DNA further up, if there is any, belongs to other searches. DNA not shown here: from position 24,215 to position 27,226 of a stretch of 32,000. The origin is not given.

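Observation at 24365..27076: Self-contained fatty-acid activation, carrier and acyl-transfer enzyme (ligase-ACP-PlsC fusion)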

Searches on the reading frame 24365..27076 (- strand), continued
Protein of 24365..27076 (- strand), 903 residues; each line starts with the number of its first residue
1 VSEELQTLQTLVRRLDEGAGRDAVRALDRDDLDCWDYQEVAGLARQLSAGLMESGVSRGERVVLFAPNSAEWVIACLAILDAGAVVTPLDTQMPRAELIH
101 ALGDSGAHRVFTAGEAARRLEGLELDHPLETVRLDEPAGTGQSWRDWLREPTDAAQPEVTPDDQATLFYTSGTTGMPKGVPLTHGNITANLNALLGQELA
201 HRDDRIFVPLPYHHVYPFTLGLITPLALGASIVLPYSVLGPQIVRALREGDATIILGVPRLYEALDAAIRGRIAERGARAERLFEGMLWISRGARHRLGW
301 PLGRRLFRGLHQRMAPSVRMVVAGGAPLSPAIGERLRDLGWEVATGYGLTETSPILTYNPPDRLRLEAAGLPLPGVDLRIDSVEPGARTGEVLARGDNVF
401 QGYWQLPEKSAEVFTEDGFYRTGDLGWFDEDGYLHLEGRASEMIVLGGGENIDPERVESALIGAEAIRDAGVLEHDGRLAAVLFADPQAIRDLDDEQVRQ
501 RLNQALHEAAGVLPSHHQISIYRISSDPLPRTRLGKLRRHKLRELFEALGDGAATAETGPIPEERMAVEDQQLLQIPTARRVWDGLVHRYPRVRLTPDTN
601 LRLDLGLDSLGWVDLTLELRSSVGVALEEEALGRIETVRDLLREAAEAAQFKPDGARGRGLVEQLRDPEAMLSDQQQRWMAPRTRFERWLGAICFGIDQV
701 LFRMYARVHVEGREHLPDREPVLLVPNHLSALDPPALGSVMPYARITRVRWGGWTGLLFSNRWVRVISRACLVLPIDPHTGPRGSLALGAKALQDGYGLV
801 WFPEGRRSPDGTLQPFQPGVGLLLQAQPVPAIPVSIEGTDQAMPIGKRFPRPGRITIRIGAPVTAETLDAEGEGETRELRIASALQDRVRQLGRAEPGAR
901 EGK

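Call 20: find_related_loci(query=A1, collection=genome_contigs, flank=8000)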
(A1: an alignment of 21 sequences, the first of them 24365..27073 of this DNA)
Query A1 (902 aa) in genome_contigs; peptide patterns used: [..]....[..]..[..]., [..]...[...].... (x = any residue, [..] = any of these).
600 stretches matched a pattern (row limit reached: there are more); 593 encode a relative of the query (tblastn E <= 1e-3); the best 80 are kept; 80 distinct loci.
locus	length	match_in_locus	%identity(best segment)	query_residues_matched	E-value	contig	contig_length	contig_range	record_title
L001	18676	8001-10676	73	1-892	0e+0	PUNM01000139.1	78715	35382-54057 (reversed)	MAG: Ectothiorhodospiraceae bacterium isolate B1Sed10_188R1 B1-Sed10-C108, whole genome shotgun sequence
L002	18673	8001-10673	64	1-891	0e+0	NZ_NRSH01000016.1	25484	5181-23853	Halorhodospira neutriphila strain DSM 15116 scaffold0016, whole genome shotgun sequence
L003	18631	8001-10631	52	6-892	0e+0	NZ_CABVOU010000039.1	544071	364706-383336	Halomonas lysinitropha strain 3(2), whole genome shotgun sequence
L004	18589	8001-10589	52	5-878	0e+0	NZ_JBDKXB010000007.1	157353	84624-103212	Thioalkalicoccus limnaeus strain Um2 assembly_contig_7, whole genome shotgun sequence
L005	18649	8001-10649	51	5-899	0e+0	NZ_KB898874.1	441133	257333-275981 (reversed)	Thioalkalivibrio sp. ALMg11 D578DRAFT_scaffold00004.4, whole genome shotgun sequence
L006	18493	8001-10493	52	19-865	0e+0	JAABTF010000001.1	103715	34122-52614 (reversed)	MAG: Halothiobacillus sp. isolate S21.Bin061 Scaffold_44, whole genome shotgun sequence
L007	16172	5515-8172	51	2-895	0e+0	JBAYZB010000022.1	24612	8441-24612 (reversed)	MAG: Gammaproteobacteria bacterium isolate SO_2017_CLC_44 scaffold_2474_c1_PH3_2017, whole genome shotgun sequence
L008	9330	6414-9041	51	5-892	0e+0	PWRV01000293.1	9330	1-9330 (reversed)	MAG: Thioalkalivibrio sp. isolate CSSed11_1 CS-Sed11-C13023, whole genome shotgun sequence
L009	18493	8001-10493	53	19-865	0e+0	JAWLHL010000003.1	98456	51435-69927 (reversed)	MAG: Guyparkeria sp. isolate 30dZY2.bin.62 NODE_395_length_98456_cov_19.757933, whole genome shotgun sequence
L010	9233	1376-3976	47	4-878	0e+0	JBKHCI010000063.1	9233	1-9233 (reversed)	MAG: Desulfonatronovibrio sp. isolate D1M02_21 NODE_2666_length_9233_cov_29.820222, whole genome shotgun sequence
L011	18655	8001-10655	50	1-865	0e+0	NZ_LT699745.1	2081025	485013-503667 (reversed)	Vreelandella massiliensis strain Marseille-P2426T, whole genome shotgun sequence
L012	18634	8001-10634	50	5-894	0e+0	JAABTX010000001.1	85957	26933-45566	MAG: Thioalkalivibrio sp. isolate S25.Bin012 Scaffold_1_1, whole genome shotgun sequence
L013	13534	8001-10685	48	6-892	0e+0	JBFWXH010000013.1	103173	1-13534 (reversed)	MAG: Candidatus Binatia bacterium isolate CA_2019_TPBS_136 NODE_1707_length_103173_cov_7.260476_TPBS, whole genome shotg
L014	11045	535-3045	52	22-866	0e+0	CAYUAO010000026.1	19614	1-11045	MAG TPA_asm: uncultured Halothiobacillus sp. isolate SRP332253_co1_9 genome assembly, contig: NODE_4431_length_19614_cov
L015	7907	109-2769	51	5-902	0e+0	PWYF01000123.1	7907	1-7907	MAG: Thiotrichales bacterium isolate T3Sed10_123 T3-Sed10-C24031, whole genome shotgun sequence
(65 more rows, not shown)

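Call 32: search_dna_similar(query=window:24368-27076:-, collection=plasmids, mode=protein, max_rows=30, max_evalue=1e-20)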
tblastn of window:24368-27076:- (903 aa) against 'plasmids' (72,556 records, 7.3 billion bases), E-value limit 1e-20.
Records with a match: 594; places in all: 666; records where one place covers at least 80% of the query: 3.
Best place of each record, by identity: <60% 594.
By first word of the organism name: Rhizobium 72; Sinorhizobium 72; Pseudosulfitobacter 66; Streptomyces 37; Rhodococcus 32; Azospirillum 27; Paracoccus 20; Sphingobium 19; Deinococcus 14; Novosphingobium 11; and 97 more.
By predicted mobility (MOB-suite, as given by PLSDB): non-mobilizable 379; conjugative 152; mobilizable 63.
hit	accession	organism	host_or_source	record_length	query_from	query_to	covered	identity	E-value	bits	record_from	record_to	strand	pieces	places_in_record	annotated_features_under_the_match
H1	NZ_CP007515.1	Rubrobacter radiotolerans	-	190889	35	902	96%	43.8%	0e+0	658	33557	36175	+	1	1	AMP-binding protein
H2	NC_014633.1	Ilyobacter polytropus DSM 2926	marine mud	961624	35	855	91%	31.8%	8e-107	371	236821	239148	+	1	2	AMP-binding protein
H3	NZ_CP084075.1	Fusobacterium vincentii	-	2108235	35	883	94%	27.9%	4e-101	354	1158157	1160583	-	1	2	none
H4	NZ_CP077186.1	Fusobacterium animalis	Homo sapiens,resected colorectal tumor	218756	63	777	79%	26.0%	4e-71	265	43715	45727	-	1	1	AMP-binding protein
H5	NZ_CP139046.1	Streptomyces sp. KN37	whole organism,Kanas soil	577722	37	659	69%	29.2%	1e-30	138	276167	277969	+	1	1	type I polyketide synthase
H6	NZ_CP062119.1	Aminobacter sp. SR38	bacterial pure culture,soil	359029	37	627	65%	30.1%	2e-48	195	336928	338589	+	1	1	class I adenylate-forming enzyme family protein | iron-containing alcohol dehydrogenase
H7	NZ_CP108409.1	Kitasatospora sp. NBC_01300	-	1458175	37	650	68%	28.1%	5e-23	114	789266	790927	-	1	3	record has no annotation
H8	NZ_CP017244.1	Rhizobium etli 8C-3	Phaseolus vulgaris,cell culture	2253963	35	581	61%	30.8%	4e-51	204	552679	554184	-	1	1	record has no annotation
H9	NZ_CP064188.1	Rhizobium sp. 007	Onobrychis viciifolia,cell culture,root ...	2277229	35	581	61%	30.7%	9e-52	206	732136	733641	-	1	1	none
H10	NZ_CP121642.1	Rhizobium sp. CC1099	Onobrychis viciifolia,cell culture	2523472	35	581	61%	30.3%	3e-51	204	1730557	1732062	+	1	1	none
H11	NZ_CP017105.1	Rhizobium gallicum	Phaseolus vulgaris,Whole ...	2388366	35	581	61%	30.3%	6e-51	203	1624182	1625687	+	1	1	none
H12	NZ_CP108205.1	Streptomyces sp. NBC_00111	-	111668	9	632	69%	26.4%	2e-27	127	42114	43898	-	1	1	class I adenylate-forming enzyme family protein | phosphopantetheine-binding protein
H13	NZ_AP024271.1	Thermus thermophilus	-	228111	34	548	57%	32.0%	7e-39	165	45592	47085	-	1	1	AMP-binding protein | ABC transporter ATP-binding protein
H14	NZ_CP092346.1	Rhizobium gallicum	Phaseolus vulgaris,Cell culture,nodule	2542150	35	581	61%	30.1%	6e-51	203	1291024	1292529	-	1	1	none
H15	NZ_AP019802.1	Thermus thermophilus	-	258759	34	548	57%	31.8%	8e-39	165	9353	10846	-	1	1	AMP-binding protein | ABC transporter ATP-binding protein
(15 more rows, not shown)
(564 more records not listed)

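Call 33: get_annotated_region(hit=H1, flank=7000)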
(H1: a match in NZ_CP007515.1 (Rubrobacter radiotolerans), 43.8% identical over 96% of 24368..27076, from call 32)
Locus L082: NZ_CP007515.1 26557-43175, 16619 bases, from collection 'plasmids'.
description: Rubrobacter radiotolerans strain RSPS-4 plasmid 1, complete sequence
organism: Rubrobacter radiotolerans (NCBI taxid 42256)
taxonomy: Bacteria; Actinomycetota; Rubrobacteria; Rubrobacterales; Rubrobacteraceae; Rubrobacter; Rubrobacter radiotolerans
host: -; source: -; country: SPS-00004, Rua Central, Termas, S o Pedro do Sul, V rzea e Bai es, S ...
typing (MOB-suite, as given by PLSDB): non-mobilizable; replicon rep_cluster_201
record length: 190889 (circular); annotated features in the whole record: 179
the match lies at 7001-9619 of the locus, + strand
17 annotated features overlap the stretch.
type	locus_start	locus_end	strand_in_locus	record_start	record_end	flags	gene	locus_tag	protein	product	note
CDS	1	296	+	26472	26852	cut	-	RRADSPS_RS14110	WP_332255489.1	type II toxin-antitoxin system VapC family toxin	-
CDS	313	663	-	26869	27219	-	-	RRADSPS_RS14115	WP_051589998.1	hypothetical protein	-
CDS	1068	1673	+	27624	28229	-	-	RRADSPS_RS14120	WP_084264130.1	TetR/AcrR family transcriptional regulator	GO:0006355 - regulation of DNA-templated transcription [Evidence IEA]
CDS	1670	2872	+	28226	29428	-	-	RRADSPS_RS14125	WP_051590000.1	MFS transporter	GO:0055085 - transmembrane transport [Evidence IEA]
CDS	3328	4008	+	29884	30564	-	-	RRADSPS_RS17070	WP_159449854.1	sigma-70 family RNA polymerase sigma factor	GO:0006352 - DNA-templated transcription initiation [Evidence IEA]; GO:0006355 - regulation of DNA-templated ...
CDS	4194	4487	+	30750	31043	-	-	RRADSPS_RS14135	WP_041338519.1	hypothetical protein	-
CDS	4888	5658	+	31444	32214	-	-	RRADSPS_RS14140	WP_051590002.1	YqhA family protein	-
CDS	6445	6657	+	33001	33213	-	-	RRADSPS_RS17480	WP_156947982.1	hypothetical protein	-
CDS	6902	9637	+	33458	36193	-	-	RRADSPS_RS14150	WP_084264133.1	AMP-binding protein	-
CDS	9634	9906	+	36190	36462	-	-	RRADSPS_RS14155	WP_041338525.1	hypothetical protein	-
CDS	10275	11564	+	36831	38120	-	-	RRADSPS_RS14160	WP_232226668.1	MFS transporter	-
CDS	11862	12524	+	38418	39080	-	-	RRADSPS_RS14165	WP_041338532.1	hypothetical protein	-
CDS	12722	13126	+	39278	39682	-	-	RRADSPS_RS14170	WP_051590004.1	hypothetical protein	-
CDS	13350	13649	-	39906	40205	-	-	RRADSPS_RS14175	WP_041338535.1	DUF1622 domain-containing protein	-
CDS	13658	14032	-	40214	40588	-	-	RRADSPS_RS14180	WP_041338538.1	DUF1622 domain-containing protein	-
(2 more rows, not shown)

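Call 34: get_annotated_region(hit=H2, flank=7000)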
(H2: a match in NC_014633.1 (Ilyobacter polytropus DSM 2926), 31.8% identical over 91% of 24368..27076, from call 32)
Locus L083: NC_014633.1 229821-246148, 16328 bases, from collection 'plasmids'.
description: Ilyobacter polytropus DSM 2926 plasmid pILYOP01, complete sequence
organism: Ilyobacter polytropus DSM 2926 (NCBI taxid 572544)
taxonomy: Bacteria; Fusobacteriota; Fusobacteriia; Fusobacteriales; Fusobacteriaceae; Ilyobacter; Ilyobacter polytropus; Ilyobacter polytropus DSM 2926
host: -; source: marine mud; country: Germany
typing (MOB-suite, as given by PLSDB): non-mobilizable; replicon rep_cluster_99
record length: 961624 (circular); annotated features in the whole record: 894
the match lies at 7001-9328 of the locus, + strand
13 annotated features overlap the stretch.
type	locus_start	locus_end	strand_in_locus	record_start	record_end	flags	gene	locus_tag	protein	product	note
CDS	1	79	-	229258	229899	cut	-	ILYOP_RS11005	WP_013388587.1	bifunctional 2-keto-4-hydroxyglutarate aldolase/2-keto-3-deoxy-6-phosphogluconate aldolase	-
CDS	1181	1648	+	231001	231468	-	-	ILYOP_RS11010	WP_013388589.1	YhcH/YjgK/YiaL family protein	-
CDS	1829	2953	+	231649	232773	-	dinB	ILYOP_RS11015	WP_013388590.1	DNA polymerase IV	GO:0006281 - DNA repair [Evidence IEA]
CDS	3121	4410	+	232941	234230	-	-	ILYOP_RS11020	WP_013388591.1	M18 family aminopeptidase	GO:0006508 - proteolysis [Evidence IEA]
CDS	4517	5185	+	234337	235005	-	-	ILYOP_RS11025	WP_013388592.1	response regulator transcription factor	GO:0000160 - phosphorelay signal transduction system [Evidence IEA]; GO:0006355 - regulation of DNA-templated ...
CDS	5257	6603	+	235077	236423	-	-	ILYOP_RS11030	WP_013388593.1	ATP-binding protein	-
CDS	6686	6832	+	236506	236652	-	-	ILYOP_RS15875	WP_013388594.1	hypothetical protein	-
CDS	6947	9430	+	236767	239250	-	-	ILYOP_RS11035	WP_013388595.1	AMP-binding protein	-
CDS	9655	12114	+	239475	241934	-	-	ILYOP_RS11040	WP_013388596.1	AMP-binding protein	-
CDS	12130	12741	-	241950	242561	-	-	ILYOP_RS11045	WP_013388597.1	sigma-70 family RNA polymerase sigma factor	GO:0006352 - DNA-templated transcription initiation [Evidence IEA]; GO:0006355 - regulation of DNA-templated ...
CDS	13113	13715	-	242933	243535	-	-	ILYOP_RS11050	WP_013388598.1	hypothetical protein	-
CDS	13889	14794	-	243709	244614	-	-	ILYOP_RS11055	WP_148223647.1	IS3 family transposase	-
CDS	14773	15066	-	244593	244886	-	-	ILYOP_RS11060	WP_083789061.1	transposase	-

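Call 39: search_solved_structures(query=window:24368-27076:-, max_evalue=0.001)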
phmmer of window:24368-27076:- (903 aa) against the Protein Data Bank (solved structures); distinct sequences matched with E-value up to 0.001: 222 (the best 60 are shown).
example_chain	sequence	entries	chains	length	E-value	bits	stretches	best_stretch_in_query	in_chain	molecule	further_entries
8weu_A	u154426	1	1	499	4.6e-50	173.5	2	36-273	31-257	Fatty-acyl-CoA synthase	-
8wev_A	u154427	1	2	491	5.8e-50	173.2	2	36-273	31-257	Feruloyl-CoA Synthetase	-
4fuq_A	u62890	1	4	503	1e-44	155.8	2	316-547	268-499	Malonyl CoA synthetase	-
4fut_A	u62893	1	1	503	7.9e-44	152.9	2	316-547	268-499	Malonyl CoA synthetase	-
4gxr_A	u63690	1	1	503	2.3e-43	151.3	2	317-547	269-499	Malonyl CoA synthetase, Benzoate-CoA ligase Chimeric protein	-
4gxq_A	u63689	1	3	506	3.2e-42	147.6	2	317-546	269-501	Malonyl CoA synthetase, Benzoate-CoA ligase Chimeric protein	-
3r44_A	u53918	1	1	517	1.2e-41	145.6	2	314-548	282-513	fatty acyl CoA synthetase FADD13 (FATTY-ACYL-CoA SYNTHETASE)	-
3g7s_A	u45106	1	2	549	1.7e-41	145.1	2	320-545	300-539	Long-chain-fatty-acid--CoA ligase (FadD-1)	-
3a9u_A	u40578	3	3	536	6.3e-40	140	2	33-240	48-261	4-coumarate--CoA ligase | 4-coumarate:CoA ligase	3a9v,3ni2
5ie0_A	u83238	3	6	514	1.9e-38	135.1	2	46-237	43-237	Oxalate--CoA ligase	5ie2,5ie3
5buq_A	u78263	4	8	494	1.4e-37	132.2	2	313-474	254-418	2-succinylbenzoate--CoA ligase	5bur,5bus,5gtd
5x8f_A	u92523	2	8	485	1.4e-37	132.2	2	313-473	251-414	2-succinylbenzoate--CoA ligase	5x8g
6mfy_A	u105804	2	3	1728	3.8e-37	130.8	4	37-208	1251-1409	Linear gramicidin synthase subunit A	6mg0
6mfz_A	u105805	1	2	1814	4.5e-37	130.5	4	37-208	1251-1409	Linear gramicidin synthase subunit A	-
9be3_A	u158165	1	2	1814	4.8e-37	130.4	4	37-208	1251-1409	Linear gramicidin synthase subunit A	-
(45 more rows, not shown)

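Call 57: search_protein_families(library=pfam, alignment_id=A4, max_evalue=0.00001)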
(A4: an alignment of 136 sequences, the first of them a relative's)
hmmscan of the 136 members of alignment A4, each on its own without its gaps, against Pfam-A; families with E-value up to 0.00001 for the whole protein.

A. member 1, L001:10806-11300:- (165 aa): 1 family
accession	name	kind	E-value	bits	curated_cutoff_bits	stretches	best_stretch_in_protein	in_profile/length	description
PF10504.14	DUF2452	-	1.9e-64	216.3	25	1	7-158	5-155/156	Protein of unknown function (DUF2452)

B. families by the number of members that match (of 136 scanned): 172 families (the first 25 are shown)
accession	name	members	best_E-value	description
PF00702.32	Hydrolase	6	9.1e-15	haloacid dehalogenase-like hydrolase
PF11700.14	ATG22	5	4.3e-105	Vacuole effluxer Atg22 like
PF07690.21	MFS_1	5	4.4e-29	Major Facilitator Superfamily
PF08282.18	Hydrolase_3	5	9.9e-27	haloacid dehalogenase-like hydrolase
PF01935.23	DUF87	5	4.4e-10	Helicase HerA, central domain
PF05116.19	S6PP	5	8.3e-10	Sucrose-6F-phosphate phosphohydrolase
PF00072.30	Response_reg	3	1.4e-32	Response regulator receiver domain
PF00004.35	AAA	3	6.5e-27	ATPase family associated with various cellular activities (AAA)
PF13347.12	MFS_2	3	2.3e-15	MFS/sugar transport protein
PF07728.20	AAA_5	3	1e-10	AAA domain (dynein-related subfamily)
PF01326.24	PPDK_N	2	3.1e-117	Pyruvate phosphate dikinase, AMP/ATP-binding domain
PF10504.14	DUF2452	2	1.9e-64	Protein of unknown function (DUF2452)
PF02896.24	PEP-utilizers_C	2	1.1e-60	PEP-utilising enzyme, PEP-binding domain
PF13561.12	adh_short_C2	2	7.4e-60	Enoyl-(Acyl carrier protein) reductase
PF00884.28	Sulfatase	2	3.9e-50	Sulfatase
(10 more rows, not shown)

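Call 58: predict_structure(alignment_id=A2)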
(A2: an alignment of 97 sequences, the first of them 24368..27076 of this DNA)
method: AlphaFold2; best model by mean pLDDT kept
length: 903 residues; sequences in the alignment: 97
mean_pLDDT: 91.3   pTM: 0.83
mean pLDDT of the five models: 91.3, 91.0, 89.9, 88.8, 88.4
residues with pLDDT >= 90: 674; 70-90: 201; 50-70: 20; < 50: 8
segments of 3 or more residues with pLDDT < 50: 898-903
pLDDT, mean of each block of 10 residues (from residue 1): 84 88 94 96 97 96 97 98 97 94 97 95 94 96 96 87 97 89 96 93 95 93 96 93 94 94 93 93 97 94 95 95 85 96 90 82 88 94 78 94 96 95 93 89 78 90 94 94 92 90 94 90 93 84 93 77 90 92 94 92 82 84 84 90 89 59 91 91 96 96 91 92 96 95 94 84 93 85 91 97 90 91 96 97 90 95 97 92 97 69 38
secondary structure, 60 per line:
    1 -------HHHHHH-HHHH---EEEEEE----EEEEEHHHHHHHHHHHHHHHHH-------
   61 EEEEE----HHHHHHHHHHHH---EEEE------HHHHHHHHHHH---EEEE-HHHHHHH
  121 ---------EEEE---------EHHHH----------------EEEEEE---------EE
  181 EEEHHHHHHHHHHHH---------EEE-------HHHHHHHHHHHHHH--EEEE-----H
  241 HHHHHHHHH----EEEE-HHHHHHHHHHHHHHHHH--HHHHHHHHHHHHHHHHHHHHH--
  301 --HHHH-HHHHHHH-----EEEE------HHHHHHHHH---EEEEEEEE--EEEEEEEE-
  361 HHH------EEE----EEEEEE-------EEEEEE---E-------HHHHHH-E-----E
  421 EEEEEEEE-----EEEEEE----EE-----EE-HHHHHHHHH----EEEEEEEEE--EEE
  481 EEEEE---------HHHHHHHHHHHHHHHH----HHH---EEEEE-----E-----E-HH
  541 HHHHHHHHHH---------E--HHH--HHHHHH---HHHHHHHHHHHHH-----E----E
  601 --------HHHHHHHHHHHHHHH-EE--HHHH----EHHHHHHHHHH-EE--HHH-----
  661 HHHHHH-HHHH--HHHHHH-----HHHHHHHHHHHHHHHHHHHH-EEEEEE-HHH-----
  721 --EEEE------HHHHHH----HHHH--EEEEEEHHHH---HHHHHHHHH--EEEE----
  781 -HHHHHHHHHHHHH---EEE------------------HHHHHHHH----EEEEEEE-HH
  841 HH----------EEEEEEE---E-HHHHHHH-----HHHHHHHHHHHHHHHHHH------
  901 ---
elements in order (helices of 4 or more, strands of 3 or more residues): H8-13 H15-18 E22-27 E32-36 H37-53 E61-65 H70-81 E85-88 H95-105 E109-112 H114-120 E130-133 H144-147 E164-169 E179-183 H184-195 E205-207 H215-228 E231-234 H240-249 E254-257 H259-275 H278-298 H303-306 H308-314 E320-323 H330-338 E342-349 E352-359 E370-372 E377-382 E390-395 H407-412 E420-428 E434-439 H454-462 E467-475 E478-485 H495-510 E521-525 H539-550 H568-573 H577-589 H609-623 H629-632 H638-647 H661-666 H668-671 H674-679 H685-704 E706-711 E723-726 H733-738 H743-746 E749-754 H755-758 H762-770 E773-776 H782-794 E798-800 H819-826 E831-837 H839-842 E853-859 H865-871 H877-894
